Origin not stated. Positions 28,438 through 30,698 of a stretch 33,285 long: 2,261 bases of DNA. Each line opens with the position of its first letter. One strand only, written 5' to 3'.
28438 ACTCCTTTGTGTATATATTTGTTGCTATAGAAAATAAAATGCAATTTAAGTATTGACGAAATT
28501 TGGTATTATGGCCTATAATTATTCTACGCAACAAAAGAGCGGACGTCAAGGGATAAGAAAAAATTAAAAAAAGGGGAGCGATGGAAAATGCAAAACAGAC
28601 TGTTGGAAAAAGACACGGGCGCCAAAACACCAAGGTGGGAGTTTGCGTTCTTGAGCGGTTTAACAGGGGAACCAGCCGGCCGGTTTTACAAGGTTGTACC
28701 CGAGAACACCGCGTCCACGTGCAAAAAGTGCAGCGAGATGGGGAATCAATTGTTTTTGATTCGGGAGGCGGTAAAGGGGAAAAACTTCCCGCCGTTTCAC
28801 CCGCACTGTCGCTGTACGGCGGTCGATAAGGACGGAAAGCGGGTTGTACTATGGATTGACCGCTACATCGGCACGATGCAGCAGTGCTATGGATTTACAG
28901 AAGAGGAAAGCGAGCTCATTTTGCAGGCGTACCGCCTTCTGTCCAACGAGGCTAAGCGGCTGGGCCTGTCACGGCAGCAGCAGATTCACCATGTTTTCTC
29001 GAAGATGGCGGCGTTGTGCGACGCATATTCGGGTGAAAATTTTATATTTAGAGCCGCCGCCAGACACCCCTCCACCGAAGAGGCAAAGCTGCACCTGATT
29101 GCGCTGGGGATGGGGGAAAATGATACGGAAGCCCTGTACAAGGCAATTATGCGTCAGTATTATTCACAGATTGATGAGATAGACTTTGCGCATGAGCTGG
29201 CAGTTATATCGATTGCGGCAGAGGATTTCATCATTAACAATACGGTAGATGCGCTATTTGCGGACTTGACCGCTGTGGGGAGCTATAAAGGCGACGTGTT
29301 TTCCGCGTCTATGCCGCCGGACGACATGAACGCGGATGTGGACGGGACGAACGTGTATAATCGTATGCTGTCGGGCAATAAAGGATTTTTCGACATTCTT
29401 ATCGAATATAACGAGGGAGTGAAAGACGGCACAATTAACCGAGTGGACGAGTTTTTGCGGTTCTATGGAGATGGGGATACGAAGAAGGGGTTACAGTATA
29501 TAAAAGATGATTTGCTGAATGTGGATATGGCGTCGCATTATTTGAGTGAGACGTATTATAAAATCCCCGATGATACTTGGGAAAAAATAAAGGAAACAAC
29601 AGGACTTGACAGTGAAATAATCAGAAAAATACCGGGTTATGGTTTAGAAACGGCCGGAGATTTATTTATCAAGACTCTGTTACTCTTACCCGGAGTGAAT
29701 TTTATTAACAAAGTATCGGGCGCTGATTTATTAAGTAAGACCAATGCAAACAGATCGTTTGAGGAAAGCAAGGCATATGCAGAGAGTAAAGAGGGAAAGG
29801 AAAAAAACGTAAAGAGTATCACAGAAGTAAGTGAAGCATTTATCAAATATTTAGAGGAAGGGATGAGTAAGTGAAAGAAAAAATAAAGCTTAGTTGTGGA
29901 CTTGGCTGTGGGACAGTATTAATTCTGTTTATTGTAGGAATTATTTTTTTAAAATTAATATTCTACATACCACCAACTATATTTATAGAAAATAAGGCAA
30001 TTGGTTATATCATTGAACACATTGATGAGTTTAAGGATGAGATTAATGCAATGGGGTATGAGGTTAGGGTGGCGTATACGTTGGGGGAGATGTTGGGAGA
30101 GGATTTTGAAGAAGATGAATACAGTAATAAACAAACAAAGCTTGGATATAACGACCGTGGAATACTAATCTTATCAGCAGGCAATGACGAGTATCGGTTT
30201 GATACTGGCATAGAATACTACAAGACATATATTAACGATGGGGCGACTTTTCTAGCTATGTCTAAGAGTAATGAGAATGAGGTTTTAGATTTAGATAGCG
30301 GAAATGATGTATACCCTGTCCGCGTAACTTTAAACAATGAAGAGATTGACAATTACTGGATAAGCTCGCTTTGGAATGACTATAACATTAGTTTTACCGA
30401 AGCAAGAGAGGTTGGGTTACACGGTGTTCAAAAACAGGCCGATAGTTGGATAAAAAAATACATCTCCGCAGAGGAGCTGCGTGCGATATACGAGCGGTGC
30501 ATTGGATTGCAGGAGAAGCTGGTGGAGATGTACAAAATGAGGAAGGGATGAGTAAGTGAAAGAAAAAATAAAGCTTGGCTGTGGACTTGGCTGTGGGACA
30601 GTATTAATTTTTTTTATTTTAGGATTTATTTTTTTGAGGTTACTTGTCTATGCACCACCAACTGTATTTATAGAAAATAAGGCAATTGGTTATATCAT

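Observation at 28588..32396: Conserved head with unrelated tails: polymorphic-toxin architecture shared by the 428-aa and 325-aa proteins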

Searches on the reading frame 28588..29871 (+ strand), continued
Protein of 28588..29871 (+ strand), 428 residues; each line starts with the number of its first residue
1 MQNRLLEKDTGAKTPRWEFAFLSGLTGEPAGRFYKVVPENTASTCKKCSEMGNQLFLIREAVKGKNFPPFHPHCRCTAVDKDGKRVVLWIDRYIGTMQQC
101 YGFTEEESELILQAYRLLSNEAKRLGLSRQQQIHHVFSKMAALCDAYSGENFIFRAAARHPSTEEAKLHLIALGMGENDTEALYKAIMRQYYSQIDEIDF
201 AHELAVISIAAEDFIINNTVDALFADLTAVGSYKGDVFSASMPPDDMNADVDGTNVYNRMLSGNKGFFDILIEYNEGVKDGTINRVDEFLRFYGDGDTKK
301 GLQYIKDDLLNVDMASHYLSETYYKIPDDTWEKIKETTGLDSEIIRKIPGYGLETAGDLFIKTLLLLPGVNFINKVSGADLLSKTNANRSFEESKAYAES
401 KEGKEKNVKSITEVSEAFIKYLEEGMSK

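Call 91: search_dna_similar(query=window:28588-29871:+, collection=phages, mode=protein, max_evalue=0.001, max_rows=25)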
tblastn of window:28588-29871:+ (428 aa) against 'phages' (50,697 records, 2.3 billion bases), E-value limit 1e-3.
Records with a match: 47; places in all: 47; records where one place covers at least 80% of the query: 0.
Best place of each record, by identity: <60% 47.
By first word of the organism name: Staphylococcus 29; Lactobacillus 6; Streptococcus 4; Clostridium 4; Caudoviricetes 2; Dulem 1; Clostridioides 1.
By host as written in the record: Staphylococcus pseudintermedius 14; - 5; Staphylococcus pseudintermedius E140 5; Staphylococcus hominis 2; Staphylococcus pseudintermedius strain E045 2; Staphylococcus pseudintermedius strain E139 2; Methanomassiliicoccales 2; Lactobacillus johnsonii 2; and 11 more.
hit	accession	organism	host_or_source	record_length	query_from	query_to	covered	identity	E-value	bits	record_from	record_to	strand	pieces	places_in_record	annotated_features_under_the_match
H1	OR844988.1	Staphylococcus phage SA 1306 Kay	Staphylococcus aureus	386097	34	138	25%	27.5%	6e-7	58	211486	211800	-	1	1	record has no annotation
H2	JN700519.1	Staphylococcus phage StB27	Staphylococcus hominis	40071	18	102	20%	28.3%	4e-5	52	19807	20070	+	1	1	minor head protein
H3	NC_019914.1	Staphylococcus phage StB27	Staphylococcus hominis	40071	18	102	20%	28.3%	4e-5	52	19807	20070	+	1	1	minor head protein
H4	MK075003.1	Staphylococcus phage phiSP44-1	canine skin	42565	34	112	18%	30.4%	3e-5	52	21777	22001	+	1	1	capsid and scaffold protein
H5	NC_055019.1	Staphylococcus phage phiSP44-1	canine skin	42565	34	112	18%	30.4%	3e-5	52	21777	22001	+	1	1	minor head protein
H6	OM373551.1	Staphylococcus phage vB_SpsX-DS3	Staphylococcus pseudintermedius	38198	34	112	18%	30.4%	4e-5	52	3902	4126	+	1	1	record has no annotation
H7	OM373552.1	Staphylococcus phage vB_SpsX-DS4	Staphylococcus pseudintermedius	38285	34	112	18%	30.4%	4e-5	52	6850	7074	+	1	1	record has no annotation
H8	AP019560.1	Staphylococcus phage SP120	Staphylococcus pseudintermedius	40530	34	112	18%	29.1%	2e-5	53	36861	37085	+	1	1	hypothetical protein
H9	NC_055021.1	Staphylococcus phage SP120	Staphylococcus pseudintermedius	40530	34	112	18%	29.1%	2e-5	53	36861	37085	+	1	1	minor head protein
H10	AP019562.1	Staphylococcus phage SP276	Staphylococcus pseudintermedius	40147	34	112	18%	29.1%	5e-5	52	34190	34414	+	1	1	hypothetical protein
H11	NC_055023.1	Staphylococcus phage SP276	Staphylococcus pseudintermedius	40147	34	112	18%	29.1%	5e-5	52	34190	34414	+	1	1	minor head protein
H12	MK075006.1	Staphylococcus phage phiSP119-3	Staphylococcus pseudintermedius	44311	34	112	18%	29.1%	5e-5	52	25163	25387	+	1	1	capsid and scaffold protein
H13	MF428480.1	Staphylococcus phage SN10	Staphylococcus pseudintermedius E140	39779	34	112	18%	29.1%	1e-4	50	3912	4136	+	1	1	hypothetical protein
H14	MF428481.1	Staphylococcus phage SN8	Staphylococcus pseudintermedius E140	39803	34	112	18%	29.1%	1e-4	50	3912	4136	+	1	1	hypothetical protein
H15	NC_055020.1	Staphylococcus phage SN8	Staphylococcus pseudintermedius E140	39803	34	112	18%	29.1%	1e-4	50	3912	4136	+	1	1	minor head protein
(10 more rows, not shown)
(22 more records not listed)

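Call 92: fold_search(model_id=the predicted structure, library=viral)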
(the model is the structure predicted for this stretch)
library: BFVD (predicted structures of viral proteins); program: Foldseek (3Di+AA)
matches with E <= 10: 122; with E <= 0.001: 0
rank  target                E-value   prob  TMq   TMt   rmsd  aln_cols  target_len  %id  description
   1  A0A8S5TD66            2.4e-02  1.00  0.12  0.19  11.7        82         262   27  Minor capsid protein [Siphoviridae sp. ctQWe10]
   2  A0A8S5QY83            8.5e-02  1.00  0.12  0.20   9.3        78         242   27  Minor capsid protein [Siphoviridae sp. ctg6Y13]
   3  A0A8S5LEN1            1.1e-01  0.23  0.15  0.12  19.3       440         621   11  Minor capsid protein [Siphoviridae sp. ctTic26]
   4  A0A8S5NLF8            2.3e-01  1.00  0.12  0.26   5.8        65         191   25  Minor capsid protein [Siphoviridae sp. ctOPZ7]
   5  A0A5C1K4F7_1          4.9e-01  0.07  0.10  0.06  22.7       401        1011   13  (no name in the UniProt tables at hand)
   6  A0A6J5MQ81            6.4e-01  0.09  0.14  0.13  25.4       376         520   11  Uncharacterized protein [uncultured Caudovirales phage]
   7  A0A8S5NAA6            6.6e-01  0.99  0.10  0.28   6.6        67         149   22  Minor capsid protein (Fragment) [Siphoviridae sp. ctBmU27]
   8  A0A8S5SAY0            8.6e-01  0.66  0.09  0.11  10.2        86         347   16  Minor capsid component [Myoviridae sp. ctVKV3]
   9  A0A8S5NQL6            1.1e+00  0.08  0.12  0.10  19.9       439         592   13  Minor capsid protein [Siphoviridae sp. ctSP74]
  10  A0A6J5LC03            1.1e+00  0.05  0.11  0.09  27.9       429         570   10  Uncharacterized protein [uncultured Caudovirales phage]
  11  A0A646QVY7            1.1e+00  0.04  0.11  0.07  25.5       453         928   10  (no name in the UniProt tables at hand)
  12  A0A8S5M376            1.3e+00  0.99  0.11  0.12   2.9        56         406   34  Minor capsid protein [Siphoviridae sp. ctQJR51]
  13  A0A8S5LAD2            1.3e+00  0.93  0.11  0.13   9.2        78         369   23  Minor capsid protein [Siphoviridae sp. ctFNZ2]
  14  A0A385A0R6            1.3e+00  0.07  0.13  0.15  19.9       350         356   13  (no name in the UniProt tables at hand)
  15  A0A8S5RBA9            1.4e+00  0.82  0.10  0.32   9.4        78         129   19  Minor capsid protein [virus sp. ctLl75]
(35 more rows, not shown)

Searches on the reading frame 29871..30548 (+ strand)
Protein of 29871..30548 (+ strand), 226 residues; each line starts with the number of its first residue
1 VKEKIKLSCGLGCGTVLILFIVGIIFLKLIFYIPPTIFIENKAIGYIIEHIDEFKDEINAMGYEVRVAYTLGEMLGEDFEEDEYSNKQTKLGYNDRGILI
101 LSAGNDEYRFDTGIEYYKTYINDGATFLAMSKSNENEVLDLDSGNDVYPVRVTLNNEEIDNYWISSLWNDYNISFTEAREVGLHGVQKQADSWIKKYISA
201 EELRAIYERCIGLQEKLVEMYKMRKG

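Call 4: search_protein_families(library=pfam, proteins=[window:29871-30548:+], max_evalue=0.1)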
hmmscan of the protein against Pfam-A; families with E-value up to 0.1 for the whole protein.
window:29871-30548:+ (226 aa): 1 family
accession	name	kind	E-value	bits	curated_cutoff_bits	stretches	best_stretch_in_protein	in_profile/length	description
PF10231.14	COA8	-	0.0087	16.5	27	1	161-221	39-98/122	Cytochrome c oxidase assembly factor 8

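Call 38: search_protein_families(library=phrogs, proteins=[window:29871-30548:+], max_evalue=0.01)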
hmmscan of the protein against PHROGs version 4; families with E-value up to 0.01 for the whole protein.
window:29871-30548:+ (226 aa): 0 families

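Call 68: search_solved_structures(query=A5, max_evalue=10, show_alignments=1)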
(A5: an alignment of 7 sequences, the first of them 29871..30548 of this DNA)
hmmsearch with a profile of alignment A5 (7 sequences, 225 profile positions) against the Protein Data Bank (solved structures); distinct sequences matched with E-value up to 10: 2.
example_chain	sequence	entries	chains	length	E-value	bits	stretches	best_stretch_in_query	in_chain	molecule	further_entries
2j7m_A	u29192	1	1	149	0.85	12.3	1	120-182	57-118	HYALURONIDASE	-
2j1a_A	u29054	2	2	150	0.86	12.3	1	120-182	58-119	HYALURONIDASE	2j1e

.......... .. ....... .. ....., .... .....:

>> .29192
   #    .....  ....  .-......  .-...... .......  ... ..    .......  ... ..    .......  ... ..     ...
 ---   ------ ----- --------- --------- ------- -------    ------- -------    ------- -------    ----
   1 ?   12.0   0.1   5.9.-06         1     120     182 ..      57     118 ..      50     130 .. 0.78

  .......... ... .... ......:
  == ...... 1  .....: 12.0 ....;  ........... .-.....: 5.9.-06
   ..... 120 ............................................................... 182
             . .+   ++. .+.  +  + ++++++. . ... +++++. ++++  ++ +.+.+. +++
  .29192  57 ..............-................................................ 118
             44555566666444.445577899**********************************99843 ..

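Call 84: search_protein_families(library=ncbifam, proteins=[window:29871-30548:+], max_evalue=0.01)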
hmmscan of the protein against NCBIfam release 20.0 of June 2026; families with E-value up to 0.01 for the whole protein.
window:29871-30548:+ (226 aa): 0 families
